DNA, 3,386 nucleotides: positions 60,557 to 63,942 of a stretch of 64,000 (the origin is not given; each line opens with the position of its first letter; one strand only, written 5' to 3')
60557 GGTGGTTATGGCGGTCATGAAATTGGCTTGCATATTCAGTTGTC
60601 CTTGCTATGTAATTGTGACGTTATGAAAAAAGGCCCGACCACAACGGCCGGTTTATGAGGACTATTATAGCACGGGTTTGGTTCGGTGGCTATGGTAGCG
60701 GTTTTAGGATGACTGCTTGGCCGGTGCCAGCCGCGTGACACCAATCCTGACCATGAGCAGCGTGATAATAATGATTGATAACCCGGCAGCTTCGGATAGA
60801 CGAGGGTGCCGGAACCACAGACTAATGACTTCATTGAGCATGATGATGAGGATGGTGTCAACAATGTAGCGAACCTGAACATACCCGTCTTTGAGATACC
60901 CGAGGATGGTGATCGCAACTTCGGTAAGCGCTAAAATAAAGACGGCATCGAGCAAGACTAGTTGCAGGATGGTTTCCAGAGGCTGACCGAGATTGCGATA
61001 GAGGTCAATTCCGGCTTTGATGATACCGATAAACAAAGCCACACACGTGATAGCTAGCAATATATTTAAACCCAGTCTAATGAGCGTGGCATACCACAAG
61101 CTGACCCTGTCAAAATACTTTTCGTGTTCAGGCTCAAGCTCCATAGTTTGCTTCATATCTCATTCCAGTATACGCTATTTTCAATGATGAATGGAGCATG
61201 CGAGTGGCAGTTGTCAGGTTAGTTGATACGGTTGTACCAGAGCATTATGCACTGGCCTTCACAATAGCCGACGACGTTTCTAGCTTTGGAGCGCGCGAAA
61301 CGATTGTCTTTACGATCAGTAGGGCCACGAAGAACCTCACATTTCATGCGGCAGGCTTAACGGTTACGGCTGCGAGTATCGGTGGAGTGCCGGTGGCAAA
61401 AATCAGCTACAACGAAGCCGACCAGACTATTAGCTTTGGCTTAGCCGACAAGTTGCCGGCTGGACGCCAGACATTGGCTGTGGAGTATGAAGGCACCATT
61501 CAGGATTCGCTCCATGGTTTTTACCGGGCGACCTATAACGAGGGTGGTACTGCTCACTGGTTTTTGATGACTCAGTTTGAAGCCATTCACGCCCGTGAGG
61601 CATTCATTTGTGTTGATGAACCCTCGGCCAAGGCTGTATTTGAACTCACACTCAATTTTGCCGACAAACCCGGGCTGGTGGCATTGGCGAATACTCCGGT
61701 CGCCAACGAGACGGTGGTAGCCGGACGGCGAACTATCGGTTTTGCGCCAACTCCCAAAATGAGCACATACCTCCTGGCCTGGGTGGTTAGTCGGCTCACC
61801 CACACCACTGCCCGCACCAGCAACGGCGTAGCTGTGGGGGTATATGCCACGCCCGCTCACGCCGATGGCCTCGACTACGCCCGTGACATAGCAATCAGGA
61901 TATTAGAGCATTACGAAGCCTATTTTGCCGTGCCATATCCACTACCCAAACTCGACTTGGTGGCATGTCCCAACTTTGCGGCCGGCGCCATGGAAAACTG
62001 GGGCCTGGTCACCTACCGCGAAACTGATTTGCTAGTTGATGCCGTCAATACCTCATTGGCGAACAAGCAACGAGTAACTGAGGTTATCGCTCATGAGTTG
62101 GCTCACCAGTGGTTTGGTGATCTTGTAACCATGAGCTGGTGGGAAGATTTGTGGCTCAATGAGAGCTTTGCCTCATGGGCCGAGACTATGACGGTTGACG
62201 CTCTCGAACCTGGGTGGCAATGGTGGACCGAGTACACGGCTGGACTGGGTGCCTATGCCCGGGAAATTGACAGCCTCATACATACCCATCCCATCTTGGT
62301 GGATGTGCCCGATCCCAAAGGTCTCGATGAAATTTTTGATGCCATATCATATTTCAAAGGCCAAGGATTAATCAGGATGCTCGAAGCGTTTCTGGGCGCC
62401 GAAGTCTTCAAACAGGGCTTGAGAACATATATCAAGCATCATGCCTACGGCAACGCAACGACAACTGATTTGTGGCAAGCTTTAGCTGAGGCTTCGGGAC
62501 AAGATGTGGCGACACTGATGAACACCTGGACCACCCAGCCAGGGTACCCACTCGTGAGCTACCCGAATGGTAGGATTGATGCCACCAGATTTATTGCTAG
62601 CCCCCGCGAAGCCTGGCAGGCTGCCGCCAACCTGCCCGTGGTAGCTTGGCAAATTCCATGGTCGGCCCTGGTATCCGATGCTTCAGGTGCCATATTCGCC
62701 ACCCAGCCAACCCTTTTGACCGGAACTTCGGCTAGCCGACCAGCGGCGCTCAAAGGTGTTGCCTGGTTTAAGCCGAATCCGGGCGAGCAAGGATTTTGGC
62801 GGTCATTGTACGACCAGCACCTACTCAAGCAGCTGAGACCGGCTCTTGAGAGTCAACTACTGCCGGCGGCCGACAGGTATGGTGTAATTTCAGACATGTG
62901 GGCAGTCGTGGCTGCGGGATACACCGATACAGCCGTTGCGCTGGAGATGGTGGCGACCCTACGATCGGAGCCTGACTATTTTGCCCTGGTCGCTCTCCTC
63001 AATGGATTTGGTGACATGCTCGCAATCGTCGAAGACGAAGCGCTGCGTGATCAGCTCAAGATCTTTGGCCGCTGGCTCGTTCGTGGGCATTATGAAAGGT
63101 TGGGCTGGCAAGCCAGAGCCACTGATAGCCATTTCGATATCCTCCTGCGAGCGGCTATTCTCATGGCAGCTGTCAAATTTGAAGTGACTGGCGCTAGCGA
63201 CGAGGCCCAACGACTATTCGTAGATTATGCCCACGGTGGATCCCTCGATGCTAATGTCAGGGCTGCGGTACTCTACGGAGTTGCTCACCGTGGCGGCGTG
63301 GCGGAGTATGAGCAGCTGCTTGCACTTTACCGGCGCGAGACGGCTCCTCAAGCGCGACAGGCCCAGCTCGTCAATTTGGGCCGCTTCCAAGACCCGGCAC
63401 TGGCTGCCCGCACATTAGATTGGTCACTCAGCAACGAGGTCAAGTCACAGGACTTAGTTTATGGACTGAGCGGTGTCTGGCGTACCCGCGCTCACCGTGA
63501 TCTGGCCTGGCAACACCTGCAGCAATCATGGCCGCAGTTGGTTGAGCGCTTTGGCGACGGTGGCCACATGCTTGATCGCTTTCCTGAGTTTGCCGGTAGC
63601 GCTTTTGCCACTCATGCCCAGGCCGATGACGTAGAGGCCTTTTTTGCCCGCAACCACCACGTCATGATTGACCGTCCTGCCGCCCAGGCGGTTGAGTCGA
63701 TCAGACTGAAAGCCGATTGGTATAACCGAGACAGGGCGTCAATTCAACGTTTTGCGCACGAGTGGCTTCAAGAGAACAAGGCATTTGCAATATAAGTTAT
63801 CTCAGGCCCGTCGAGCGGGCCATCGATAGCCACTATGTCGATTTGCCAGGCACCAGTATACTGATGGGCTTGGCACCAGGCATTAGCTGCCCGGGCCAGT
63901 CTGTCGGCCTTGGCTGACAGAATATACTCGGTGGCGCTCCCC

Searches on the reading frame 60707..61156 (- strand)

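Call 70: search_protein_families(library=pfam, proteins=[window:60707-61156:-], max_evalue=0.001)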
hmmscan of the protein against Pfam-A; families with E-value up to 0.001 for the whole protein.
window:60707-61156:- (150 aa): 1 family
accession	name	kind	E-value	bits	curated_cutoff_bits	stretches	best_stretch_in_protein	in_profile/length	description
PF06146.17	PsiE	-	1.8e-07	31.8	23.9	1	31-137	4-114/122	Phosphate-starvation-inducible E family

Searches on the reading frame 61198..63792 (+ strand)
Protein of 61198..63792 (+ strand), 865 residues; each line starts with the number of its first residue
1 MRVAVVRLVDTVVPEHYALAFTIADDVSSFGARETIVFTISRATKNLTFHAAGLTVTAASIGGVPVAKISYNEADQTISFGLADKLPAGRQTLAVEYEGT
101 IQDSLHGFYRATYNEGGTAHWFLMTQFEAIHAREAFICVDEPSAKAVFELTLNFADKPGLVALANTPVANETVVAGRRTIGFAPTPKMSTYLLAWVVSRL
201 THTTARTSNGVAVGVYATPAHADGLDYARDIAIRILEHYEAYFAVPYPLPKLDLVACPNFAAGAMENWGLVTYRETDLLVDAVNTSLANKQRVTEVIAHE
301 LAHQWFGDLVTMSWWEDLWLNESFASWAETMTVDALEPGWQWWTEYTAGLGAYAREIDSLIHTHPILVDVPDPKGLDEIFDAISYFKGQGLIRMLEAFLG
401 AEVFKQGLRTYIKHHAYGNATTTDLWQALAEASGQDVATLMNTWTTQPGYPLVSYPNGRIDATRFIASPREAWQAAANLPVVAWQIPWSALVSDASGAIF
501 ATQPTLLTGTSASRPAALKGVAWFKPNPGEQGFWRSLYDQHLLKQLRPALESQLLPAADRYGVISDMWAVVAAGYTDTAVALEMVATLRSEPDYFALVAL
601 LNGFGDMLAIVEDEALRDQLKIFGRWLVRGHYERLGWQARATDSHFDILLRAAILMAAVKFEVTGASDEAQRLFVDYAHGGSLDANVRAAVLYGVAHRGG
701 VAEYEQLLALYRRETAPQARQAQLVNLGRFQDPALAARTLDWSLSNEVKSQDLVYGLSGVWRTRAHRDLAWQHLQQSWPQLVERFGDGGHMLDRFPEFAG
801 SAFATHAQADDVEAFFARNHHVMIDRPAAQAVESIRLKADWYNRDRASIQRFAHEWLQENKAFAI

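Call 70: search_protein_families(library=pfam, proteins=[window:61198-63792:+], max_evalue=0.001)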
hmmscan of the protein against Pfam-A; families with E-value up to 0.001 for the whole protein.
window:61198-63792:+ (865 aa): 3 families
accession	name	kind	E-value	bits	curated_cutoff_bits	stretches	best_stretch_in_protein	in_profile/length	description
PF01433.26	Peptidase_M1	-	3.8e-83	278.8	27.7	1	227-444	1-218/218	Peptidase family M1 domain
PF11838.14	ERAP1_C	-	1.2e-74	252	38.2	1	523-836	1-317/318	ERAP1-like C-terminal domain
PF17900.6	Peptidase_M1_N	-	1.4e-41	143.1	25.8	1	13-192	1-186/186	Peptidase M1 N-terminal domain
